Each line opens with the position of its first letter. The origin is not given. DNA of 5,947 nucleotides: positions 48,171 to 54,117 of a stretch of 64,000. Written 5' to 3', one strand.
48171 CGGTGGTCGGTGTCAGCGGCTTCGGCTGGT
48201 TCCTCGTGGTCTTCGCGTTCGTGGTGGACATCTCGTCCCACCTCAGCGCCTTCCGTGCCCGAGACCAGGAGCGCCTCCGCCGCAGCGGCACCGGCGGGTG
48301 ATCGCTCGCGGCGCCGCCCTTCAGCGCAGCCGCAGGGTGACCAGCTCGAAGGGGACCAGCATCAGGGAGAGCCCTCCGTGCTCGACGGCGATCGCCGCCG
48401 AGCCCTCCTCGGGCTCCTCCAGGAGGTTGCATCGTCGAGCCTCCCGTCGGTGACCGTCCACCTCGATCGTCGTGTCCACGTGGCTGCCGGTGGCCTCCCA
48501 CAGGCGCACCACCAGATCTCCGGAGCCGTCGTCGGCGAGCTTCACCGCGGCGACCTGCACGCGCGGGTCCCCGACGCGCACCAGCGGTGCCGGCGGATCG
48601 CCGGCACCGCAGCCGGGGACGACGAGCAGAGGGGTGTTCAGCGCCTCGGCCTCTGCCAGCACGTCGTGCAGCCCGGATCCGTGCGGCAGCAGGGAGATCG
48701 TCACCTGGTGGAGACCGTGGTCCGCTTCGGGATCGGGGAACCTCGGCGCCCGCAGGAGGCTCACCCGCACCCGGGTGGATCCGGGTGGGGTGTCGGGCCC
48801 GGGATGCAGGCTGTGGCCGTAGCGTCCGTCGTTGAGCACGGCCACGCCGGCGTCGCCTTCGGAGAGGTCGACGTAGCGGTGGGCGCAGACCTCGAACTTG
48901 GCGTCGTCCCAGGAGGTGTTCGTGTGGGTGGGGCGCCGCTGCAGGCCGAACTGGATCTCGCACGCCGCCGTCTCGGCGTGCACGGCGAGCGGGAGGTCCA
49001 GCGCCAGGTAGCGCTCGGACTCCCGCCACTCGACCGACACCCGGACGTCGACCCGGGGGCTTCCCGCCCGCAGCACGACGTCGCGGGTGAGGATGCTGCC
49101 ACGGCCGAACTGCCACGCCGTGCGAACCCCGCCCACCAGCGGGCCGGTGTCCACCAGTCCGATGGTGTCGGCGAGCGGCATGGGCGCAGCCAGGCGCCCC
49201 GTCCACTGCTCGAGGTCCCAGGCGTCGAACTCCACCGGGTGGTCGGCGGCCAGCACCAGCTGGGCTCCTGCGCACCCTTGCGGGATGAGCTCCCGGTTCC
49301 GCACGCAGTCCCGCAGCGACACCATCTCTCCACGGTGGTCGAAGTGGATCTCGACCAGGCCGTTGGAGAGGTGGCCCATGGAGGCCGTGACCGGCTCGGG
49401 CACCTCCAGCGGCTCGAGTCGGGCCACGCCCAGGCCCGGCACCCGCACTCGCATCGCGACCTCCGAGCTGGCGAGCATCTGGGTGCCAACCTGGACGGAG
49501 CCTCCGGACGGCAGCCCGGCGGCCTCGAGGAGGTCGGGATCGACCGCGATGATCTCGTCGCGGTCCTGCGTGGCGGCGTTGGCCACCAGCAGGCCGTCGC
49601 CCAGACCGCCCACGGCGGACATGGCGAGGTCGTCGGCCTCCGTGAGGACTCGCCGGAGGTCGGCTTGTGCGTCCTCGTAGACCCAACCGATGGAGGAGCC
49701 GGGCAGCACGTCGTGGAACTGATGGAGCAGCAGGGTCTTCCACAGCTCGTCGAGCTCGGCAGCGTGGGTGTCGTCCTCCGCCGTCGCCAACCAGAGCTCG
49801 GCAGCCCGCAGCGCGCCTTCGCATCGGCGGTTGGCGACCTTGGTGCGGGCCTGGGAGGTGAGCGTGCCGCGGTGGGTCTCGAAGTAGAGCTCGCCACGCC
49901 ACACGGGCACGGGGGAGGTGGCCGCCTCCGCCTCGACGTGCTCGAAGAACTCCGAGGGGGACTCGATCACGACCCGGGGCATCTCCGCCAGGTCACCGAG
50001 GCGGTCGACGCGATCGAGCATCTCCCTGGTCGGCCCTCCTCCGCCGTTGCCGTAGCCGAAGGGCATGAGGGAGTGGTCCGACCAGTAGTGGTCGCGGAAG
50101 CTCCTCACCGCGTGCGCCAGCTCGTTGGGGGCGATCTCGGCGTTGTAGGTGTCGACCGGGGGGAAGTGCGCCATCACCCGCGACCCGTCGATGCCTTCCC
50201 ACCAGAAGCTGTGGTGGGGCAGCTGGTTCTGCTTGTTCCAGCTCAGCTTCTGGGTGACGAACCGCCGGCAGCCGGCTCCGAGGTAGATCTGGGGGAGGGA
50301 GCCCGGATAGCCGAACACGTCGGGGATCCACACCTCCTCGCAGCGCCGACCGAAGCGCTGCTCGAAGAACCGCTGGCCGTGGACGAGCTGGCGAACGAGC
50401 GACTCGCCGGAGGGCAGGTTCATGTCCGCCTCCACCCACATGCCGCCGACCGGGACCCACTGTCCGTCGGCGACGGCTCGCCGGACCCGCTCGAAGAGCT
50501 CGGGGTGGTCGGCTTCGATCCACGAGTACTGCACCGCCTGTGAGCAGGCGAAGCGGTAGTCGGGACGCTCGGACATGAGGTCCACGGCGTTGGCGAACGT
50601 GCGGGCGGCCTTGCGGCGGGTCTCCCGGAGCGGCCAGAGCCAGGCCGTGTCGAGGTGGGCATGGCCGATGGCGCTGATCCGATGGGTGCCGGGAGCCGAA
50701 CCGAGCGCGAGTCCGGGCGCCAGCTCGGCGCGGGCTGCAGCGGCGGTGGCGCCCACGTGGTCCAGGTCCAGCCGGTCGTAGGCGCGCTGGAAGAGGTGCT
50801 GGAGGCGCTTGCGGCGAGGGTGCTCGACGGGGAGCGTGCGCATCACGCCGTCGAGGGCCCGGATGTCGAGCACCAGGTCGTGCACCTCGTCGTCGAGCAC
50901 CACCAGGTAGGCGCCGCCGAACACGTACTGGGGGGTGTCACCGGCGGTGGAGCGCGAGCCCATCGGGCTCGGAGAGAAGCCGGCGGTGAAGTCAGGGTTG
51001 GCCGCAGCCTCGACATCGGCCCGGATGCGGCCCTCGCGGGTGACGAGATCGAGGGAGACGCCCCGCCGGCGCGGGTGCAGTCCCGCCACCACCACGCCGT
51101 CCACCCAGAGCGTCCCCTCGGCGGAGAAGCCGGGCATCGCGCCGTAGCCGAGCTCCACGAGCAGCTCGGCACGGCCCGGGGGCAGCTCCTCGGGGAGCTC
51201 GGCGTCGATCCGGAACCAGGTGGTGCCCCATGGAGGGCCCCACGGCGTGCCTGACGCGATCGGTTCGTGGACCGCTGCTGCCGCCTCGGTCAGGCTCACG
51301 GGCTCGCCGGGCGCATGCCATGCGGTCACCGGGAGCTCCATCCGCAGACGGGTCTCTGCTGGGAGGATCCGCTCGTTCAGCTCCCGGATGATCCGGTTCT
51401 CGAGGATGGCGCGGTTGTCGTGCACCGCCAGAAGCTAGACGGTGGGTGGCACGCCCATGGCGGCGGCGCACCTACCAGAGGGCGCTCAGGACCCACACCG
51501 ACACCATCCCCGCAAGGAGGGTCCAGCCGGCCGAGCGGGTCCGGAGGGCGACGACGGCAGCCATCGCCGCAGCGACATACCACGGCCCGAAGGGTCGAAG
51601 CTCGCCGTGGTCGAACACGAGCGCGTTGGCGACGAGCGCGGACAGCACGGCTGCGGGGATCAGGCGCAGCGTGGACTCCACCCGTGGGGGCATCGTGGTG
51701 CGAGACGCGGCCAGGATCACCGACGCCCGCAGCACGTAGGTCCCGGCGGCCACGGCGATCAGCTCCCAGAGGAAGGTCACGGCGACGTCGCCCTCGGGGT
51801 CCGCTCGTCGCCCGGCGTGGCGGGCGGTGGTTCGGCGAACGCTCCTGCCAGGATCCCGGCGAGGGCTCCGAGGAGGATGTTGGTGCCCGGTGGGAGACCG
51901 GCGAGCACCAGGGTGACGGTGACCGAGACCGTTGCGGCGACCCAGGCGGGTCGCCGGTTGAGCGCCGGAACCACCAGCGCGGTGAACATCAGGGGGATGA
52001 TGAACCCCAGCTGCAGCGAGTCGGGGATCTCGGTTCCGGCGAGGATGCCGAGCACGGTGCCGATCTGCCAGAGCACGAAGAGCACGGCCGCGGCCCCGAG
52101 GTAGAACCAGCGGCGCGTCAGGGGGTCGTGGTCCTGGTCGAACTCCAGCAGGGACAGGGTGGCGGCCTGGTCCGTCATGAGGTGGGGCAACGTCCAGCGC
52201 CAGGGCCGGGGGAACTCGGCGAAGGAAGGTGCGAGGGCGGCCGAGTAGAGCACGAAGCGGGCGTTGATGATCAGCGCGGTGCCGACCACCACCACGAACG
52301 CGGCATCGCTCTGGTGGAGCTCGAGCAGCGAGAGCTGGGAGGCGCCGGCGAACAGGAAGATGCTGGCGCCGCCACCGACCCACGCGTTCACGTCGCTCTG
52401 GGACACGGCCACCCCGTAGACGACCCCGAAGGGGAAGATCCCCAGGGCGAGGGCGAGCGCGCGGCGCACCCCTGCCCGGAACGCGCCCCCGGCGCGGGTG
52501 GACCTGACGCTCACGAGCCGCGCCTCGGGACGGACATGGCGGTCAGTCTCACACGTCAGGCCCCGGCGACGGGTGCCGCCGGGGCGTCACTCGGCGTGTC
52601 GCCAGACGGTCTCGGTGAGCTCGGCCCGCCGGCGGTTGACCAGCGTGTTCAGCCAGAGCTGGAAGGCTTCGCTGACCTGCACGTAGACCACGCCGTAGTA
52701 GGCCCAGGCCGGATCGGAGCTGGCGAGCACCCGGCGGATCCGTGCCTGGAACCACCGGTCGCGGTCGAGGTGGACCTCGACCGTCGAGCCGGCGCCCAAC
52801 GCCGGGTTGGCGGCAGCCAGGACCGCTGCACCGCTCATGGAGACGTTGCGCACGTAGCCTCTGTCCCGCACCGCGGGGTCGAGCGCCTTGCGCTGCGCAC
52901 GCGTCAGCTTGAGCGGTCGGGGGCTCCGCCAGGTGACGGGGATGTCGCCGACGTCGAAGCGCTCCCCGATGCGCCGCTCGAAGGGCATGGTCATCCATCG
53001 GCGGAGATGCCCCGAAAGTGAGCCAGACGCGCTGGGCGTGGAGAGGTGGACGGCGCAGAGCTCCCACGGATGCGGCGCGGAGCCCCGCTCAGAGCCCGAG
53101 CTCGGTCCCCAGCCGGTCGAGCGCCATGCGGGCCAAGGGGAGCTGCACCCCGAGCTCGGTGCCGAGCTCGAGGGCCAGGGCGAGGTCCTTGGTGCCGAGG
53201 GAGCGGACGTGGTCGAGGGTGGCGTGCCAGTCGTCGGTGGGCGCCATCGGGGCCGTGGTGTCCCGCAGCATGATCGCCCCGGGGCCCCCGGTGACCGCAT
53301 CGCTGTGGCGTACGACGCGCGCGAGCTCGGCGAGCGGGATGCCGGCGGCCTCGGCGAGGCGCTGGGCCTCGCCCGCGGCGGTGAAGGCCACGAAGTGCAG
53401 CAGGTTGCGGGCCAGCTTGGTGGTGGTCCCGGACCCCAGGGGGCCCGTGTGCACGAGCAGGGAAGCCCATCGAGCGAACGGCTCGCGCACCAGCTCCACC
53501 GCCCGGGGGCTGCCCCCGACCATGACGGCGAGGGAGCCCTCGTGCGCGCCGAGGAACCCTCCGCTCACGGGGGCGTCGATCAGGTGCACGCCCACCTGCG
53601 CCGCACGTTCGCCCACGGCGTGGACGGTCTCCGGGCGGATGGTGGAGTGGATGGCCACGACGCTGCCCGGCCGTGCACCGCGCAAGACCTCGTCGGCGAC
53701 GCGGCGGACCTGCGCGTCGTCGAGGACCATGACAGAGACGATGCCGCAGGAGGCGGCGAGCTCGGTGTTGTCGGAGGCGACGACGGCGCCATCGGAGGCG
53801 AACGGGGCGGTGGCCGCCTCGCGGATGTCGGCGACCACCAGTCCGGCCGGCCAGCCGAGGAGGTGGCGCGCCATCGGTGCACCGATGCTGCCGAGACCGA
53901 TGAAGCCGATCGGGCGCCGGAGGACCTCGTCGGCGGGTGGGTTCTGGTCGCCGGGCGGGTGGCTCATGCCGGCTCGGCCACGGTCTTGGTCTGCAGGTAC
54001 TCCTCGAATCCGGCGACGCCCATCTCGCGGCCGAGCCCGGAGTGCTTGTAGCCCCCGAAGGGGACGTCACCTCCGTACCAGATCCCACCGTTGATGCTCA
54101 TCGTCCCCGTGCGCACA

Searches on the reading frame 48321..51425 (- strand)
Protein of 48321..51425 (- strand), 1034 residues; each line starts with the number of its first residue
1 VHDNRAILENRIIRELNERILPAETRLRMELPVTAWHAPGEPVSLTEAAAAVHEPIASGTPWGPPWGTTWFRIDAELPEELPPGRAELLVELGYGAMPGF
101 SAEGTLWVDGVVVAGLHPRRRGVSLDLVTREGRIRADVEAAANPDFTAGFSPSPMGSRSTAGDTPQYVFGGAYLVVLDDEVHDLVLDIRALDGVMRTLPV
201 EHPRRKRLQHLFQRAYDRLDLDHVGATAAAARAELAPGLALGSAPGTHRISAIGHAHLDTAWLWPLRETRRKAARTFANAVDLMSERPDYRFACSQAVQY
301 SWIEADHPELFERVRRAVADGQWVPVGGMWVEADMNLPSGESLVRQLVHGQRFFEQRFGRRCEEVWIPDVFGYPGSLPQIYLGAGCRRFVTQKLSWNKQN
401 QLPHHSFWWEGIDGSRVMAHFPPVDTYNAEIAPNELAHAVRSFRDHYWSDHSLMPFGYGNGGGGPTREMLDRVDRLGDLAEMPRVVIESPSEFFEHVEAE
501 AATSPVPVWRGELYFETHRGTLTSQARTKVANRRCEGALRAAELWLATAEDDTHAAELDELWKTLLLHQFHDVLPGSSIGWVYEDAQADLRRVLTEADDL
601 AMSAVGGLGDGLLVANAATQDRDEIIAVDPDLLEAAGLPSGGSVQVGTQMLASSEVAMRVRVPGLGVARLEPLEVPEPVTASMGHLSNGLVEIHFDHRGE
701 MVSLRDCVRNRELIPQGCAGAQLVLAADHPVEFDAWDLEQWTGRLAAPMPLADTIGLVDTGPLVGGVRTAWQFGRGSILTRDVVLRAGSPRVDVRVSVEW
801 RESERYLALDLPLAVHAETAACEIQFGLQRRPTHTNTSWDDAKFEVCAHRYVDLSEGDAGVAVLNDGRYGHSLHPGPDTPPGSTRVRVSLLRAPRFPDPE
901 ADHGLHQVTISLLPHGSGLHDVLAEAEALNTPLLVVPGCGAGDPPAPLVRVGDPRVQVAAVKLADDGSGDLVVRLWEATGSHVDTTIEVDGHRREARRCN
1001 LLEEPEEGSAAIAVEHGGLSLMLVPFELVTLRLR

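Call 77: search_protein_families(library=pfam, proteins=[window:48321-51425:-], max_evalue=0.00001)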
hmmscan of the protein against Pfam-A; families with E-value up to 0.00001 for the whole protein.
window:48321-51425:- (1034 aa): 4 families
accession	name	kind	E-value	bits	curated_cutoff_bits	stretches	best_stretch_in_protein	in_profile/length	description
PF01074.27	Glyco_hydro_38N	-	1.9e-95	319.8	25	1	250-510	2-270/270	Glycosyl hydrolases family 38 N-terminal domain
PF07748.19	Glyco_hydro_38C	-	5.8e-47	161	25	1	686-900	1-206/206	Glycosyl hydrolases family 38 C-terminal domain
PF09261.16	Alpha-mann_mid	-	2.2e-26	92.2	31.1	1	516-605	1-93/96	Alpha mannosidase middle domain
PF17677.7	Glyco_hydro38C2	-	9.4e-10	38.9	22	1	956-1031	2-72/72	Glycosyl hydrolases family 38 C-terminal beta sandwich domain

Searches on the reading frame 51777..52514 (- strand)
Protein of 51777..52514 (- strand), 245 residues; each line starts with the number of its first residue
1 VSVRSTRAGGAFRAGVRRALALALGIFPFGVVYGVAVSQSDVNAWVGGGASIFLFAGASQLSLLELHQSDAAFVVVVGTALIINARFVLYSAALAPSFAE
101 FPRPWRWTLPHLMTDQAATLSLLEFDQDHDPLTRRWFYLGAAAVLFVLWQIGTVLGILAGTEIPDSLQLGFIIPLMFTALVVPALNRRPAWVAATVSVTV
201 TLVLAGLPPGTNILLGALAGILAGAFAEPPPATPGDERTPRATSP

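Call 77: search_protein_families(library=pfam, proteins=[window:51777-52514:-], max_evalue=0.00001)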
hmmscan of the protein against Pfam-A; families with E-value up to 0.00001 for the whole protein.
window:51777-52514:- (245 aa): 1 family
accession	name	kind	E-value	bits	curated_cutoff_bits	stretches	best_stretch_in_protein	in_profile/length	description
PF03591.19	AzlC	-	7.1e-32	111.1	32.1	1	22-161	2-135/137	AzlC protein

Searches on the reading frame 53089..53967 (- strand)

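Call 77: search_protein_families(library=pfam, proteins=[window:53089-53967:-], max_evalue=0.00001)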
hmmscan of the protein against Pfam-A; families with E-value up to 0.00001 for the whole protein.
window:53089-53967:- (292 aa): 3 families
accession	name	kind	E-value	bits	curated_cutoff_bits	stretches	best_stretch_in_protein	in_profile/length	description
PF03446.21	NAD_binding_2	-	4e-36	124.9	21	1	20-174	2-159/161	NAD binding domain of 6-phosphogluconate dehydrogenase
PF14833.11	NAD_binding_11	-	4.4e-10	40.3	30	1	178-282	1-98/122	NAD-binding of NADP-dependent 3-hydroxyisobutyrate dehydrogenase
PF02826.25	2-Hacid_dh_C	-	8.9e-06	25.6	25.1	0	10-89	29-107/178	D-isomer specific 2-hydroxyacid dehydrogenase, NAD binding domain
